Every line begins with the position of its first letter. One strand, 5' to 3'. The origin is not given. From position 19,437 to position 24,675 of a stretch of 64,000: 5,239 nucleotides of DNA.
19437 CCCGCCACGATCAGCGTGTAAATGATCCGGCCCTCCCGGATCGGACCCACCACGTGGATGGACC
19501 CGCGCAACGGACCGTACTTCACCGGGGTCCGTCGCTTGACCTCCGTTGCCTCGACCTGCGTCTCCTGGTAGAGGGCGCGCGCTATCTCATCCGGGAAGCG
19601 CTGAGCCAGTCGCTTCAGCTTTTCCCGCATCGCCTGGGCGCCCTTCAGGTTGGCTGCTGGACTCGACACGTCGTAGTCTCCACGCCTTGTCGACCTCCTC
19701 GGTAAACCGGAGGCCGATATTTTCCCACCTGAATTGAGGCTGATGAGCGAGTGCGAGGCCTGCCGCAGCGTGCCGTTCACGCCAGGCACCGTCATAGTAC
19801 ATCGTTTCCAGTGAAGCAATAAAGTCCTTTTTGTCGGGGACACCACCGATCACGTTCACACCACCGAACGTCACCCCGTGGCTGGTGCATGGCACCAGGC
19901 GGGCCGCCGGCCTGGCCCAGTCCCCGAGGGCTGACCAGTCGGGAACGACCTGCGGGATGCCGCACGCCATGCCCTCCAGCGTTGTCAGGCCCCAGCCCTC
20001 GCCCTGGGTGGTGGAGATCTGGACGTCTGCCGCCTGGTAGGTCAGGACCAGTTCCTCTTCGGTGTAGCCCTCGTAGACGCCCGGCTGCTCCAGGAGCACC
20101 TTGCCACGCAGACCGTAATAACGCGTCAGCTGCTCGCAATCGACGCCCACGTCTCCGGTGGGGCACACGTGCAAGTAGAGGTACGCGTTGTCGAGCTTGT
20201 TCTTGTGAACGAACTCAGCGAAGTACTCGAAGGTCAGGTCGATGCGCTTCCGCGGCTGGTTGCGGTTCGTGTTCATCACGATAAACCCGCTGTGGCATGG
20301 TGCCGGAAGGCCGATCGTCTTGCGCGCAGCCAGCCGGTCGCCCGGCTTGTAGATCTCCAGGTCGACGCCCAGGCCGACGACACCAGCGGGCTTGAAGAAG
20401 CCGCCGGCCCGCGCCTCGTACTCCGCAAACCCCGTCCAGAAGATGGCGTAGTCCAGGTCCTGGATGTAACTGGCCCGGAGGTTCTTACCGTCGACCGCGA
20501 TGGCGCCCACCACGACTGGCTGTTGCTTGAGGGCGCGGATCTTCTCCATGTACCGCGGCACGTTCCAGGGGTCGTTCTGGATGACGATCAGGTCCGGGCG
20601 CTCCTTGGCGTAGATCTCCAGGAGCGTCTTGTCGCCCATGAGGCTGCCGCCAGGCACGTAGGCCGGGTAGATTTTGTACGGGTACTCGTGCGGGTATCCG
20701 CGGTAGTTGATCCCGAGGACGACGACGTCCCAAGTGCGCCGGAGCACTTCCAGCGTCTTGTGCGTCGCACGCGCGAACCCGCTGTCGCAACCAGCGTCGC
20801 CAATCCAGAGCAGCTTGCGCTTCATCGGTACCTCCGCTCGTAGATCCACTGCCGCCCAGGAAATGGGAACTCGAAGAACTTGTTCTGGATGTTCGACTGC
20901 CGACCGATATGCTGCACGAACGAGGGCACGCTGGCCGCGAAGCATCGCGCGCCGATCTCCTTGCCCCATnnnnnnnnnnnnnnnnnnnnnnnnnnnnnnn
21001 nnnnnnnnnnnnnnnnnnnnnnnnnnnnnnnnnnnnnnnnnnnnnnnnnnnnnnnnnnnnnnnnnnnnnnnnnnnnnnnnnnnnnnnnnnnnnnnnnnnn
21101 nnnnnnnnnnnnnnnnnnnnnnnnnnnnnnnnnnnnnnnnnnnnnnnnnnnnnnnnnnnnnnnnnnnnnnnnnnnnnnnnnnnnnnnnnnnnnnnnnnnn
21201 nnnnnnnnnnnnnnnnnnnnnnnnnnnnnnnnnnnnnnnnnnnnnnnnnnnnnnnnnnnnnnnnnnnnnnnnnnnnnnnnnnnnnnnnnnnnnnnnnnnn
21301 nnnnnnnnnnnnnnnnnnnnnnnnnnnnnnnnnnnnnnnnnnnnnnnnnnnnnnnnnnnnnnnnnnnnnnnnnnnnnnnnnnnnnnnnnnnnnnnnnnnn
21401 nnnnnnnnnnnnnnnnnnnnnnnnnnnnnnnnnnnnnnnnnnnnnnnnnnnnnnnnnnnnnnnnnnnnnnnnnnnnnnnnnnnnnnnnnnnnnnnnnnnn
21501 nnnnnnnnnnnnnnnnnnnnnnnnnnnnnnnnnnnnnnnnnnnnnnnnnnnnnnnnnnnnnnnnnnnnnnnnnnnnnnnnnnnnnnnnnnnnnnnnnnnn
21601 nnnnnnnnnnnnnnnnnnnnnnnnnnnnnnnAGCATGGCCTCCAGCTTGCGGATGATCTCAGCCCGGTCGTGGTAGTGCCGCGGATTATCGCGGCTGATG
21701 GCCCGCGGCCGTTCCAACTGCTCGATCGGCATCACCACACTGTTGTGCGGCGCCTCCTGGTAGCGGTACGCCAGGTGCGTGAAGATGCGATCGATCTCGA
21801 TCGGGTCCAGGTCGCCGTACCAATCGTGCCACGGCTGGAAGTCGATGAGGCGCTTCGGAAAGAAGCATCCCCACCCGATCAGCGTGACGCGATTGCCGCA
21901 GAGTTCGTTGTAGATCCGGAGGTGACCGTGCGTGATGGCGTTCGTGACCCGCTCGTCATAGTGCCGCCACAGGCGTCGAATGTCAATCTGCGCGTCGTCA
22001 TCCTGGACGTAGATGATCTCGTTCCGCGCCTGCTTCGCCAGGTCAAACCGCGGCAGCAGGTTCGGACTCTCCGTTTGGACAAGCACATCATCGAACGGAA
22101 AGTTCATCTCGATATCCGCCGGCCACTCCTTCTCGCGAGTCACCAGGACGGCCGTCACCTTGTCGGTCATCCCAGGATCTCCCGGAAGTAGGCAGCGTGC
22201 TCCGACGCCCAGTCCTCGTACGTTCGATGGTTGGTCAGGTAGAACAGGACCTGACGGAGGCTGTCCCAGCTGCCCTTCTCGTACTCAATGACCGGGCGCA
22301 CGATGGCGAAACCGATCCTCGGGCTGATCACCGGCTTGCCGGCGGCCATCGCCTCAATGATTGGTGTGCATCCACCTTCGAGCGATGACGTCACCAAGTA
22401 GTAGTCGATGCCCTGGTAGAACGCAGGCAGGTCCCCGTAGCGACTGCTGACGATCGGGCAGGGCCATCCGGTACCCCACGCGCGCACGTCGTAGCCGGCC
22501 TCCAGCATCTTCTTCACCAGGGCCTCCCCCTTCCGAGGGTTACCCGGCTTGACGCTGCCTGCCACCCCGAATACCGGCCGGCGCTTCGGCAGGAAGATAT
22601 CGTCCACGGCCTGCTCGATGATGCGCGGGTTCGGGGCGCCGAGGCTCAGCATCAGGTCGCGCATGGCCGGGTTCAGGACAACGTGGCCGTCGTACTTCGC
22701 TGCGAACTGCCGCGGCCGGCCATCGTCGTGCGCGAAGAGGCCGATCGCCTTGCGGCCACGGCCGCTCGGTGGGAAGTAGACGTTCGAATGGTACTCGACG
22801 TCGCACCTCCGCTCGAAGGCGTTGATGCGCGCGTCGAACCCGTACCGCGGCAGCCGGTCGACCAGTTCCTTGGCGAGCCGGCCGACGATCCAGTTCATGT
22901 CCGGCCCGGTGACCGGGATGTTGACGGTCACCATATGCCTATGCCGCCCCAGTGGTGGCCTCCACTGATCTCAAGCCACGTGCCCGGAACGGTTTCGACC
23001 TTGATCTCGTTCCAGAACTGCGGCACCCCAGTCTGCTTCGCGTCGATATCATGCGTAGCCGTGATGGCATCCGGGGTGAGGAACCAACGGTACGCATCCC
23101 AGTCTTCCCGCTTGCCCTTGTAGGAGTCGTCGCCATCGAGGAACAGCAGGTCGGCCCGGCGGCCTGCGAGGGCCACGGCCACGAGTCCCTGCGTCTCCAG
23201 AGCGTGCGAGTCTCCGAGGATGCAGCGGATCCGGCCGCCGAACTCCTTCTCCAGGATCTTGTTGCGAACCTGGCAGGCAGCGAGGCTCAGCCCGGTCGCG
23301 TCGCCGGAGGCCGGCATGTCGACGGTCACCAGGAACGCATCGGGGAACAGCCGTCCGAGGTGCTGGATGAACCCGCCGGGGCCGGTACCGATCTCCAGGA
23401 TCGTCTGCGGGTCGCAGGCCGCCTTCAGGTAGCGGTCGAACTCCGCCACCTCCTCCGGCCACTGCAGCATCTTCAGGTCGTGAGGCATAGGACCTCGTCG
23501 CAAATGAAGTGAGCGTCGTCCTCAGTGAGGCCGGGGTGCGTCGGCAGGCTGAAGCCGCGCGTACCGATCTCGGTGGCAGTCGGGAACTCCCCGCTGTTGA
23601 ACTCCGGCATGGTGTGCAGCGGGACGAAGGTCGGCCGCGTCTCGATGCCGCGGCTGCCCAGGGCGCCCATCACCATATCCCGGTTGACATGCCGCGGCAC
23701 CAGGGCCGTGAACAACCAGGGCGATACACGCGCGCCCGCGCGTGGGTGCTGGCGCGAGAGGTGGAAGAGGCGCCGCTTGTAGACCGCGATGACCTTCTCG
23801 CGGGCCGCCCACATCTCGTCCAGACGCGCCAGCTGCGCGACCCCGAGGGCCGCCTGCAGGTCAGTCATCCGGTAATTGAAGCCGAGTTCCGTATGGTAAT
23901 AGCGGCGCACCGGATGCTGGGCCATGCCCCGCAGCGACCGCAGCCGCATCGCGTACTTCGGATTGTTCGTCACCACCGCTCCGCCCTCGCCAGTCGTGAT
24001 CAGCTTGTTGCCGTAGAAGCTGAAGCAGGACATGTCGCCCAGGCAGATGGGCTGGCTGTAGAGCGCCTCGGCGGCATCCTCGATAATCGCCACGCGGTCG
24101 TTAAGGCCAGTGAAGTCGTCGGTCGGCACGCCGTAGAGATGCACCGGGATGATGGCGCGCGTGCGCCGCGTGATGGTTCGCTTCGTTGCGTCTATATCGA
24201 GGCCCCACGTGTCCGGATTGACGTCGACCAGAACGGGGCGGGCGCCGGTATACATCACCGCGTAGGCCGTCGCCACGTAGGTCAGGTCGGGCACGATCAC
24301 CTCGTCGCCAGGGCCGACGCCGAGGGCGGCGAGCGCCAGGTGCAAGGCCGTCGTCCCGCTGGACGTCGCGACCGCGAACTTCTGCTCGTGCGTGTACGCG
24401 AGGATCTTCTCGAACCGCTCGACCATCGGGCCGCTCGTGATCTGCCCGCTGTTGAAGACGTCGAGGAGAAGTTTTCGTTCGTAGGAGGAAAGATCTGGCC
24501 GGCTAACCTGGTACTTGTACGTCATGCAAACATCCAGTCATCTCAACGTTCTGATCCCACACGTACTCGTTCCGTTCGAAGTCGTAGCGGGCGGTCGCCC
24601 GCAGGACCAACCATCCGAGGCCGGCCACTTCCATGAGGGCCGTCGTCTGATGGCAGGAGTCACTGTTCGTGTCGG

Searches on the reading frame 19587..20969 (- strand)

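Call 76: search_protein_families(library=pfam, max_evalue=0.01, proteins=[window:19587-20969:-])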
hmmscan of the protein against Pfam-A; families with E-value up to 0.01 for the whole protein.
window:19587-20969:- (460 aa): 3 families
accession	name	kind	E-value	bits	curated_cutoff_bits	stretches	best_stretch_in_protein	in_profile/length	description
PF13692.12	Glyco_trans_1_4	-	3.1e-07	31.2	27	1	238-348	12-111/142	Glycosyl transferases group 1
PF00534.26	Glycos_transf_1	-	1.1e-06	28.7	26.4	1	230-344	17-123/172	Glycosyl transferases group 1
PF20706.3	GT4-conflict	-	0.00011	21.8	26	1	304-355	272-323/385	Family 4 Glycosyltransferase in conflict systems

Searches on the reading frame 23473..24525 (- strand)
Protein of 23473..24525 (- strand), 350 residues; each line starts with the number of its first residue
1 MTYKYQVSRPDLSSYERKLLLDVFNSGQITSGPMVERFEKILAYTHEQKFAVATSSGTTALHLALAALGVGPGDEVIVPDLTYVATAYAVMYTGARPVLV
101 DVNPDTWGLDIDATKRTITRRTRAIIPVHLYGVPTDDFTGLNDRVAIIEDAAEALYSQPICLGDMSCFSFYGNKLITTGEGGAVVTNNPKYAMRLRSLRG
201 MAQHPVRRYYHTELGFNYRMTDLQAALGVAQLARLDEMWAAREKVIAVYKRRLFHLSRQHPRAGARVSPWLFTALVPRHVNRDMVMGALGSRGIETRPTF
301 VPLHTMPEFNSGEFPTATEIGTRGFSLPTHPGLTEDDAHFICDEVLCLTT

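Call 76: search_protein_families(library=pfam, max_evalue=0.01, proteins=[window:23473-24525:-])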
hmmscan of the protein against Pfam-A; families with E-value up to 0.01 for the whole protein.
window:23473-24525:- (350 aa): 3 families
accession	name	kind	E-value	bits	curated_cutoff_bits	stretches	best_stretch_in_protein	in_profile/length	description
PF01041.23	DegT_DnrJ_EryC1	-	4.7e-97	325.9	19.8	1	15-345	6-359/360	DegT/DnrJ/EryC1/StrS aminotransferase family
PF00155.27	Aminotran_1_2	-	1.4e-09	38.1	19.7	1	46-123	63-148/361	Aminotransferase class I and II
PF01053.26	Cys_Met_Meta_PP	-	2.8e-05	23.3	27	1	32-125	51-141/381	Cys/Met metabolism PLP-dependent enzyme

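Call 77: find_homologous_proteins(query=window:23473-24525:-, max_evalue=1e-60)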
Query window:23473-24525:- (350 aa): 4576 proteins with E <= 1e-60 among 8000 candidates; the best 120 are listed.
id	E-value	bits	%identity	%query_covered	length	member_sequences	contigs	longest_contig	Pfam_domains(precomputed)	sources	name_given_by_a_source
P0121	3.3e-236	801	100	100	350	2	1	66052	PF00155.28,PF01041.24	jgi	jgi:perosamine synthetase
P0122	6.0e-105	369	52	98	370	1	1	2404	PF00155.28,PF01041.24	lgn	-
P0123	1.3e-104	368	54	98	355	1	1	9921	PF00155.28,PF01041.24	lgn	-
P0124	1.2e-103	365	54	98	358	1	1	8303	PF00155.28,PF00266.26,PF01041.24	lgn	-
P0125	2.0e-103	364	54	98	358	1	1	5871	PF00155.28,PF01041.24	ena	-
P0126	2.8e-103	364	54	99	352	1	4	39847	PF00155.28,PF01053.27,PF01041.24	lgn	-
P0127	4.1e-103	363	54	96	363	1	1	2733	PF00155.28,PF01041.24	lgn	-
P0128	5.6e-103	363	52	97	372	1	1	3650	PF00155.28,PF01041.24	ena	-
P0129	1.2e-102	362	52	98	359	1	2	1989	PF00155.28,PF01053.27,PF01041.24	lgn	-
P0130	1.9e-102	361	54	97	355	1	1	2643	PF00155.28,PF01212.28,PF01053.27,PF01041.24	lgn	-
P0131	4.9e-102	360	53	98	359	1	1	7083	PF00155.28,PF00266.26,PF01041.24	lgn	-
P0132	5.0e-102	360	53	98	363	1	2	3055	PF00155.28,PF01041.24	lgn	-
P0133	6.4e-102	359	53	96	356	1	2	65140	PF00155.28,PF01041.24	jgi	jgi:perosamine synthetase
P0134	8.0e-102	359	52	98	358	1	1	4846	PF00155.28,PF01041.24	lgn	-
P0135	1.1e-101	359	50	97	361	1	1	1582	PF00155.28,PF01041.24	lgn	-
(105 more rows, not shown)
